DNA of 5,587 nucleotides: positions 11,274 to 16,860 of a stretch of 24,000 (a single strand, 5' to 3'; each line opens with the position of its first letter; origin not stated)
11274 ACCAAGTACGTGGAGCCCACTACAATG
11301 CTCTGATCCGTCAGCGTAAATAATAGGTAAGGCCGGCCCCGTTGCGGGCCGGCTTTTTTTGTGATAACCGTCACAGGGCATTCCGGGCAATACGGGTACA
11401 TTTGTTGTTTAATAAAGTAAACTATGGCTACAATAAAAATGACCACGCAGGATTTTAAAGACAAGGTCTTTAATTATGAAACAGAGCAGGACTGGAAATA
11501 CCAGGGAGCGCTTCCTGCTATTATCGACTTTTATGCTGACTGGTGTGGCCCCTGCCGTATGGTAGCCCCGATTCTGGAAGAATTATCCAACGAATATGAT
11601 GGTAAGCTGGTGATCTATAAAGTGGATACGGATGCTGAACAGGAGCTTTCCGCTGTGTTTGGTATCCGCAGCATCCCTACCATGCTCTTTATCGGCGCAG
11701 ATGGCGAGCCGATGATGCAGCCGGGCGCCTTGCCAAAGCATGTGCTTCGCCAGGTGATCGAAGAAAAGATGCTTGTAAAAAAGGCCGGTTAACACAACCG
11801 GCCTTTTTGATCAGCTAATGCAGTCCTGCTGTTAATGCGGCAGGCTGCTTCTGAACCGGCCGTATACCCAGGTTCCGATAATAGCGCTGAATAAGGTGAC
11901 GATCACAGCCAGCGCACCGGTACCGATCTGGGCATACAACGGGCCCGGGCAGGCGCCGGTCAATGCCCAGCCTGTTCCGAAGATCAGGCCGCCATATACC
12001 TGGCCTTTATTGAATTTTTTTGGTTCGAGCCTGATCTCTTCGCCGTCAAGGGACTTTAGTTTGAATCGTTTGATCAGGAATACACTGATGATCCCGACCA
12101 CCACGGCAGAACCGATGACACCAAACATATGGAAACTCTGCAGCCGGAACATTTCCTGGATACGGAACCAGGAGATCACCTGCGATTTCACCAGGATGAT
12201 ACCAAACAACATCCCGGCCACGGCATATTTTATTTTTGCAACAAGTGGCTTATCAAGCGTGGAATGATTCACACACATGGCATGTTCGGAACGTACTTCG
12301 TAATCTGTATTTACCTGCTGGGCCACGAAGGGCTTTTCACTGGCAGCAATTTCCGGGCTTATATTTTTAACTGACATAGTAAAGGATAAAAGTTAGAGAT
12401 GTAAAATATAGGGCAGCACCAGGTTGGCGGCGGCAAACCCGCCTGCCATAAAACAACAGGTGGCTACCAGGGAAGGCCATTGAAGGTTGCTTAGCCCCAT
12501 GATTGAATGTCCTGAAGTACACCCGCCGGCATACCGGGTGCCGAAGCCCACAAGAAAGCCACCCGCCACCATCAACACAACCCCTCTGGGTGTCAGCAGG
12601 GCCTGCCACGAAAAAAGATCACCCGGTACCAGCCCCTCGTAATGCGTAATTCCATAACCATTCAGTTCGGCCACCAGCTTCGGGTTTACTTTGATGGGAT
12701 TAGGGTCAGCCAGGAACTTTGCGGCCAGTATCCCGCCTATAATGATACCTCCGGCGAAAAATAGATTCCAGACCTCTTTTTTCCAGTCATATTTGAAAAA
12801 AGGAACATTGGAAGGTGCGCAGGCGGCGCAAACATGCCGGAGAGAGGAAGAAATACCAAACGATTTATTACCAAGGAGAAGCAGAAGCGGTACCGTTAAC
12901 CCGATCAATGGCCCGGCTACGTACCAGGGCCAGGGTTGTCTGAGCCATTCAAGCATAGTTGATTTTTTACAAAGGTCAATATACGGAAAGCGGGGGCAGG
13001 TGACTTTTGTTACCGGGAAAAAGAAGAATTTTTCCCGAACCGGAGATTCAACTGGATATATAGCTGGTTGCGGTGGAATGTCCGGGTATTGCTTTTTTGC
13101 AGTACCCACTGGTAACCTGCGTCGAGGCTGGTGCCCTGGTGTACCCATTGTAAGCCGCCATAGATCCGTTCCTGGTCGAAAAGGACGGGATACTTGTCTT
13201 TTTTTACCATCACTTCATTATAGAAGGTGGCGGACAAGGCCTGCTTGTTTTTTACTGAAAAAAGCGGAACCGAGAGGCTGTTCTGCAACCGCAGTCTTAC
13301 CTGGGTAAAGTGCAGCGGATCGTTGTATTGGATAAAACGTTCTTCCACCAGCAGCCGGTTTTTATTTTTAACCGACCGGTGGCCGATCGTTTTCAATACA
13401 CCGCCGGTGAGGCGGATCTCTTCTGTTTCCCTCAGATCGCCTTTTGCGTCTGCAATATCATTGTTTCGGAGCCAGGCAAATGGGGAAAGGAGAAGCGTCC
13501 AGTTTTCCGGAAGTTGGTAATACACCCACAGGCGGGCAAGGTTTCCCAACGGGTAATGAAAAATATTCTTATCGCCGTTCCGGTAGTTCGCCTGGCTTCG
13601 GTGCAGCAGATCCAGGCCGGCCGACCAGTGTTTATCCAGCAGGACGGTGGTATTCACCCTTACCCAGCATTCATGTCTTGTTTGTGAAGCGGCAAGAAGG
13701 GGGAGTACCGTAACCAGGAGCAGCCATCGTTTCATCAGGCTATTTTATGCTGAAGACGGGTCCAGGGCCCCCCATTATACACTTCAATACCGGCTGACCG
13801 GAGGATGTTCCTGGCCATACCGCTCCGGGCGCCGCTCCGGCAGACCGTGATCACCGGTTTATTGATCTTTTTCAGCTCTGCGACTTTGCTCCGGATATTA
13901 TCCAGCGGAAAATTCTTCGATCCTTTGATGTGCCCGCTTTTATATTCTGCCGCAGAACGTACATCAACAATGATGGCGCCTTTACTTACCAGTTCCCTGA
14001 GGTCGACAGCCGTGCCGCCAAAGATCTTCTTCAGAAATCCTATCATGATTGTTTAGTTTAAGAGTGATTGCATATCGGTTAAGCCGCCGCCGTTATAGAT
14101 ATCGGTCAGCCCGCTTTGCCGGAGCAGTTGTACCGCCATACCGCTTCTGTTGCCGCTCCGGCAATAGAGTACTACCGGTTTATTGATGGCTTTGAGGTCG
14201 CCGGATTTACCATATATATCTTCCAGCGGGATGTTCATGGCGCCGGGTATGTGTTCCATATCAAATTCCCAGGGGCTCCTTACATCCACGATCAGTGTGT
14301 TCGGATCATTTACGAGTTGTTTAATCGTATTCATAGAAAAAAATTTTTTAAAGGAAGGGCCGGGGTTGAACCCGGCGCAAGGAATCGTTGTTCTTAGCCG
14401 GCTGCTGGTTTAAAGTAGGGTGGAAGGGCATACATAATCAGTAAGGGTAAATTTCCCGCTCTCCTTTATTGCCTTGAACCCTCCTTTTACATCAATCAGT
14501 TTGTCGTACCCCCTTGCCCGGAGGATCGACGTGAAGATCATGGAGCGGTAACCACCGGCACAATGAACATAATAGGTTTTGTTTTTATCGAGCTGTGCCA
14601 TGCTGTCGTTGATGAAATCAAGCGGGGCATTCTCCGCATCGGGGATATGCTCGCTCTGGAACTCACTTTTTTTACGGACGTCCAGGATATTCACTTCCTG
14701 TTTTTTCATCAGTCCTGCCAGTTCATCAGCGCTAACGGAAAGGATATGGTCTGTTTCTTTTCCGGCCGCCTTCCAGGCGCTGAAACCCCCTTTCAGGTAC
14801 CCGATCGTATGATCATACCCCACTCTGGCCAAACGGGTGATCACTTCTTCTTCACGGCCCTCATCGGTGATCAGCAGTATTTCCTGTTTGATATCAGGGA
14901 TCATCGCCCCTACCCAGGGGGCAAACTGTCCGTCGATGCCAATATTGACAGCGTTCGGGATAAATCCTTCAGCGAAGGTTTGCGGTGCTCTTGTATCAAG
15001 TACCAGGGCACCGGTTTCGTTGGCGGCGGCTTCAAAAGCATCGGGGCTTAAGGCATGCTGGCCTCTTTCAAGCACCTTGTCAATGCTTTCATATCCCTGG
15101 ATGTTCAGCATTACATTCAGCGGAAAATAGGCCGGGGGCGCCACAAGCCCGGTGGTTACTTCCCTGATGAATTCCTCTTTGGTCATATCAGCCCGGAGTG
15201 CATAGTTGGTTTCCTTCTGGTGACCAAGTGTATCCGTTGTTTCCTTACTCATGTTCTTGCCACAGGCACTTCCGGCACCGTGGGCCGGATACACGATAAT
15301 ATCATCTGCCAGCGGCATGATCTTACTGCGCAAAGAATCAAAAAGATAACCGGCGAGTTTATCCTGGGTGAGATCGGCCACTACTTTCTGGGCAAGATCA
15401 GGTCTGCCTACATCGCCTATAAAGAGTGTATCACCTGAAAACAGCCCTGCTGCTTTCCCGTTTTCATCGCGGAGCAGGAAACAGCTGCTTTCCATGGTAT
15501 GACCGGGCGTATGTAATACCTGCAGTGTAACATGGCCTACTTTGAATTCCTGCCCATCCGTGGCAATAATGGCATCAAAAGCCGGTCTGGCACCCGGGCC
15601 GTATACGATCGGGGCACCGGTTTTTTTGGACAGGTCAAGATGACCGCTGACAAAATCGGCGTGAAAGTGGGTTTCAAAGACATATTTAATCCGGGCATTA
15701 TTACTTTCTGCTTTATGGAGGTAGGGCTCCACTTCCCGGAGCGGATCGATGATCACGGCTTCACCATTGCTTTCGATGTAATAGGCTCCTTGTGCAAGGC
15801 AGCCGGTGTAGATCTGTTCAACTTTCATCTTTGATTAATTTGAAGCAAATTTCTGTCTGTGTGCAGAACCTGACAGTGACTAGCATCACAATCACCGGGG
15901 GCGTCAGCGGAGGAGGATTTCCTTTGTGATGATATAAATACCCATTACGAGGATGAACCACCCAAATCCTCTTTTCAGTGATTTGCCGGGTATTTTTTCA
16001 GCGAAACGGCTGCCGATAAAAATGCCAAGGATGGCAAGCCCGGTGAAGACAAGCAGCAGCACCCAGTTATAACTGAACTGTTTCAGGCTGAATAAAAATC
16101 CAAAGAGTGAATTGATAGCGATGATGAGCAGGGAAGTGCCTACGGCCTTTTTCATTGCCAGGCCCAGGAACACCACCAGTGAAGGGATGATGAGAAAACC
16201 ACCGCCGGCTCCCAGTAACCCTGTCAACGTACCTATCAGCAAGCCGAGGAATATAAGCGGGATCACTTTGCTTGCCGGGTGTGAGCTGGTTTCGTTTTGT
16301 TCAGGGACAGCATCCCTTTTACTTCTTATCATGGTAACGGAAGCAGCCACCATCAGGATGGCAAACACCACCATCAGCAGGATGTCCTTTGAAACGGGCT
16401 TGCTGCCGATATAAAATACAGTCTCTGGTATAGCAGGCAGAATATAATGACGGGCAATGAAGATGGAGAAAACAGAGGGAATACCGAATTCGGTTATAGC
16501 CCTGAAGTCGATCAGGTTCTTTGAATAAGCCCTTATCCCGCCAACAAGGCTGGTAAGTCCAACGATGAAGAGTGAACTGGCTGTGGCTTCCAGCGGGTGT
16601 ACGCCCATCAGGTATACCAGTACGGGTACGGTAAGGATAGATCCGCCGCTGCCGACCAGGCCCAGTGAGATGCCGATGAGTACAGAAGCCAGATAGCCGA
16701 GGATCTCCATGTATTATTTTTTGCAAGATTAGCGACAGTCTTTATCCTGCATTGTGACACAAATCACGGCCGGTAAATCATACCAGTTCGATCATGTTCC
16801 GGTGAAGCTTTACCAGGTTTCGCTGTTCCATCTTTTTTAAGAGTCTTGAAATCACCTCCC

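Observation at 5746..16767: Eight phase-locked GTGA-N6-TCAC operators tie the whole sulfur island into one Crp/Fnr-type class II regulon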

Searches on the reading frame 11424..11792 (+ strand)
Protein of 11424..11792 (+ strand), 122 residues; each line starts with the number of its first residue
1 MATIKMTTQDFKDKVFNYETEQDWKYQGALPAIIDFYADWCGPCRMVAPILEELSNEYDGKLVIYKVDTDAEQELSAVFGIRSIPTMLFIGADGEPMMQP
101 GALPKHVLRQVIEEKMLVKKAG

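Call 5: search_protein_families(library=pfam, proteins=[window:11424-11792:+])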
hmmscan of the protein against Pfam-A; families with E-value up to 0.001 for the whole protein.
window:11424-11792:+ (122 aa): 6 families
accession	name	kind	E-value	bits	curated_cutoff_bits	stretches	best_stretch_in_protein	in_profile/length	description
PF00085.26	Thioredoxin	-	4.5e-24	84.9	23.5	1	29-113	18-102/103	Thioredoxin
PF13098.12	Thioredoxin_2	-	4.4e-07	30.6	27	1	30-111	6-103/104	Thioredoxin-like domain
PF14595.12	Thioredoxin_9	-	6.5e-07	29.7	25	1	24-112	36-126/129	Thioredoxin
PF13905.12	Thioredoxin_8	-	8e-06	26.5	27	0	33-70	5-44/94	Thioredoxin-like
PF00578.27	AhpC-TSA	-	0.00018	21.9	26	1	25-103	22-101/124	AhpC/TSA family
PF13728.12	TraF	-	0.00025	21.4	23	1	32-94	132-203/224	F plasmid transfer operon protein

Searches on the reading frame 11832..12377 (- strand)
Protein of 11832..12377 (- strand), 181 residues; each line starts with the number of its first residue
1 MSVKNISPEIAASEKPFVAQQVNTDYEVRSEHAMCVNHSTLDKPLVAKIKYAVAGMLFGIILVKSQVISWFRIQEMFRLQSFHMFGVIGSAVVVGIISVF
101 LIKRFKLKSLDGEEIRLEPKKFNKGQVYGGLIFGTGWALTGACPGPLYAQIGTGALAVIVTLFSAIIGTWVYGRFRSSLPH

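Call 5: search_protein_families(library=pfam, proteins=[window:11832-12377:-])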
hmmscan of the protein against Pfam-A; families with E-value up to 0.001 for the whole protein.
window:11832-12377:- (181 aa): 2 families
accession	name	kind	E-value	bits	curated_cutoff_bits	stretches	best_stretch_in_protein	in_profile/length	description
PF04143.19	Sulf_transp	-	4.1e-13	50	27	1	73-173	10-104/310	Sulphur transport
PF20398.3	DUF6691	-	1.9e-12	48.1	27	1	52-172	7-130/142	Family of unknown function (DUF6691)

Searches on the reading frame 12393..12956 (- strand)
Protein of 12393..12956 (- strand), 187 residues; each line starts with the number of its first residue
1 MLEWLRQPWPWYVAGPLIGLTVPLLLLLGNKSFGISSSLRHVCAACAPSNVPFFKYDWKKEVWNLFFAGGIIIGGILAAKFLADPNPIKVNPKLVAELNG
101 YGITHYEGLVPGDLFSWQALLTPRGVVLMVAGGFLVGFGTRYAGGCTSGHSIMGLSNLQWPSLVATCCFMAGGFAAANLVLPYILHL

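Call 5: search_protein_families(library=pfam, proteins=[window:12393-12956:-])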
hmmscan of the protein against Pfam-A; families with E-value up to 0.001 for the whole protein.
window:12393-12956:- (187 aa): 1 family
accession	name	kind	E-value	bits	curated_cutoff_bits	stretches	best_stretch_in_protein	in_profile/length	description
PF04143.19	Sulf_transp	-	6.8e-19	69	27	2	115-174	251-309/310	Sulphur transport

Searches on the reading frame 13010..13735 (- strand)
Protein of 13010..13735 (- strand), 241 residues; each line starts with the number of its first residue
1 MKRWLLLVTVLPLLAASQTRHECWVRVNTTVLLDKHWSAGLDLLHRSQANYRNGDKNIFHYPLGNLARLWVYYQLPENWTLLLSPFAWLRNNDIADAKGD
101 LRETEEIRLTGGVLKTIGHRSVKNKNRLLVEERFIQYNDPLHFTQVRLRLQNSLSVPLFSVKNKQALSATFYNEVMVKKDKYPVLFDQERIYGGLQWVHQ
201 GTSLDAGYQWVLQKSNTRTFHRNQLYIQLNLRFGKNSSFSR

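Call 6: search_protein_families(library=pfam, proteins=[window:13010-13735:-])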
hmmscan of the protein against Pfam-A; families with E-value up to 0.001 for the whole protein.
window:13010-13735:- (241 aa): 1 family
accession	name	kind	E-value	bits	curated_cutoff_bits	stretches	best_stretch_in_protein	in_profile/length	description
PF10677.15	DUF2490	-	6.7e-16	59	29.8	1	23-218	3-182/186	Protein of unknown function (DUF2490)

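Call 27: search_protein_families(library=ncbifam, proteins=[window:13010-13735:-], max_evalue=0.001)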
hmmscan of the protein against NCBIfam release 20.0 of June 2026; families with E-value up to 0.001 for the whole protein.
window:13010-13735:- (241 aa): 0 families

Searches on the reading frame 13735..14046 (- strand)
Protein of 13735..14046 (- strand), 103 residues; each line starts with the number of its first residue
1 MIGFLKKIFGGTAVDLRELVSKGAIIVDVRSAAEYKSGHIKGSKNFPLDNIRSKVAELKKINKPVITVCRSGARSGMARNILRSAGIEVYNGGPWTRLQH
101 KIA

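Call 6: search_protein_families(library=pfam, proteins=[window:13735-14046:-])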
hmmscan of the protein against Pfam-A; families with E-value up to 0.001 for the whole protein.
window:13735-14046:- (103 aa): 1 family
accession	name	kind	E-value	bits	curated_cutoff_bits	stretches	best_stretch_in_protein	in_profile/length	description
PF00581.25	Rhodanese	-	4.4e-16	59.6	22.2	1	13-92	2-94/102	Rhodanese-like domain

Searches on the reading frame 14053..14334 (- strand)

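Call 6: search_protein_families(library=pfam, proteins=[window:14053-14334:-])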
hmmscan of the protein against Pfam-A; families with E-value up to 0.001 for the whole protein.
window:14053-14334:- (93 aa): 1 family
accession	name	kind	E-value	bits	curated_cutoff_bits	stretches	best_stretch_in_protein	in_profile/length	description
PF00581.25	Rhodanese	-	1e-18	68.1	22.2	1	4-81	5-91/102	Rhodanese-like domain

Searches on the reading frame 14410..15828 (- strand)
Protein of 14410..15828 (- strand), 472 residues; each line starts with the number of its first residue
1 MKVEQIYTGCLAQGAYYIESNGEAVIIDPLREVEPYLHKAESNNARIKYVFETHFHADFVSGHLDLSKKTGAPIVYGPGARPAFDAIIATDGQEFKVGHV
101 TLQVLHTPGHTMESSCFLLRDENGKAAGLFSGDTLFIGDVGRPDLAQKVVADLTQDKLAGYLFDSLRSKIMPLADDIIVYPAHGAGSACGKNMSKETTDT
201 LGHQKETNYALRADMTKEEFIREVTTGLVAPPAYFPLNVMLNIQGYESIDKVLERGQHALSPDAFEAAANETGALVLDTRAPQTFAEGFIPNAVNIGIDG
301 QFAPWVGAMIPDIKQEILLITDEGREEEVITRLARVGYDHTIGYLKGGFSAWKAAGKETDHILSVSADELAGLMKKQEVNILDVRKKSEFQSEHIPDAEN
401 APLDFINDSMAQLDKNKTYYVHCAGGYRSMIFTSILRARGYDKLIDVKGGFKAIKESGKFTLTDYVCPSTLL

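Call 6: search_protein_families(library=pfam, proteins=[window:14410-15828:-])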
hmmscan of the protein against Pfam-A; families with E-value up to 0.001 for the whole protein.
window:14410-15828:- (472 aa): 3 families
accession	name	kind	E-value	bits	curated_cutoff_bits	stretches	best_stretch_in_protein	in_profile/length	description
PF00581.25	Rhodanese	-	8.6e-34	116.5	22.2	2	366-456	1-101/102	Rhodanese-like domain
PF00753.33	Lactamase_B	-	2.1e-16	60.9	22.7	1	14-179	7-193/196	Metallo-beta-lactamase superfamily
PF12706.13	Lactamase_B_2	-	0.0006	19.9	27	0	25-142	3-145/200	Beta-lactamase superfamily domain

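Call 27: search_protein_families(library=ncbifam, proteins=[window:14410-15828:-], max_evalue=0.001)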
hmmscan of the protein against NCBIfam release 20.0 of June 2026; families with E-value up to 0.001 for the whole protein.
window:14410-15828:- (472 aa): 26 families (the best 25 are shown)
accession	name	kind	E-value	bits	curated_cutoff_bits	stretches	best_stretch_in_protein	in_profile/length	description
TIGR03413.1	GSH_gloB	equivalog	3.5e-20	72.4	200.8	1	20-142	18-135/248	hydroxyacylglutathione hydrolase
NF006444.0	PRK08762.1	equivalog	3.7e-20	71.9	449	2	362-459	14-112/387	molybdopterin-synthase adenylyltransferase MoeB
NF045521.1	rhoda_near_glyco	subfamily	1.2e-16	60.8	145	1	361-458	16-112/144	rhodanese homology domain-containing protein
NF001195.0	PRK00162.1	equivalog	2.5e-14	53.5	102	1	362-456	4-98/108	thiosulfate sulfurtransferase GlpE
NF007597.0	PRK10241.1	equivalog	2.8e-14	53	421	1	19-183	19-165/251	hydroxyacylglutathione hydrolase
NF040641.1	bifunc_ST_SDO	equivalog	7.3e-14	51.4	625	1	89-223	262-378/423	bifunctional sulfur transferase/dioxygenase Blh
NF008750.0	PRK11784.1-2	equivalog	5.1e-12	45.6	241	0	374-403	11-40/346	tRNA 2-selenouridine(34) synthase MnmH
TIGR04568.1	arch_SelU_Nterm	equivalog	7.3e-12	45.6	200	0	408-455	166-213/215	selenouridine synthase SelU-like subunit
NF041203.1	rhodanese_LYCAU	equivalog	6.8e-11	41.9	115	1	360-455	18-117/126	rhodanese-related (seleno)protein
TIGR03167.1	tRNA_sel_U_synt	equivalog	1.5e-10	41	219.75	0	411-456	69-114/311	tRNA 2-selenouridine(34) synthase MnmH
NF001133.1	PRK00142.1-1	equivalog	4.1e-10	39.6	170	1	364-451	107-200/229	oxygen-dependent tRNA uridine(34) hydroxylase TrhO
NF005902.0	PRK07878.1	equivalog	6.7e-10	38.4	647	1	364-453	288-380/392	adenylyltransferase/sulfurtransferase MoeZ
NF007627.0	PRK10287.1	equivalog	8.9e-10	38.7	102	1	382-455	24-98/104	thiosulfate sulfurtransferase PspE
NF041804.1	MBL_fold_SolJ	exception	4.8e-09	35.7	350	1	20-185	27-180/224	solanimycin biosynthesis MBL-fold hydrolase SolJ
NF033105.1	bla_subclass_B3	equivalog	1.1e-08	34.7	240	1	88-125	124-161/257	subclass B3 metallo-beta-lactamase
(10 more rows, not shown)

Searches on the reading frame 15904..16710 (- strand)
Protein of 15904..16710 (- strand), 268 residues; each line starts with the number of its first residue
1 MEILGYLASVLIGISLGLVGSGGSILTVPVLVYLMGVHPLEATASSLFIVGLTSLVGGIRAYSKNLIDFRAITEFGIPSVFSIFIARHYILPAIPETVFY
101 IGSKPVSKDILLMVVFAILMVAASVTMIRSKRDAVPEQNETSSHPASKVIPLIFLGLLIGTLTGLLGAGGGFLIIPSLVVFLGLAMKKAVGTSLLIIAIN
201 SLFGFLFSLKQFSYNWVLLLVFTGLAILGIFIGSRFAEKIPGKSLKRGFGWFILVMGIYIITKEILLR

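Call 6: search_protein_families(library=pfam, proteins=[window:15904-16710:-])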
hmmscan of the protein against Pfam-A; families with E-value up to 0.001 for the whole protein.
window:15904-16710:- (268 aa): 1 family
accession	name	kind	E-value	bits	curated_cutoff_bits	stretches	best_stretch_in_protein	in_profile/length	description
PF01925.25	TauE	-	1.5e-44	152.9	32.6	1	7-259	3-236/237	Sulfite exporter TauE/SafE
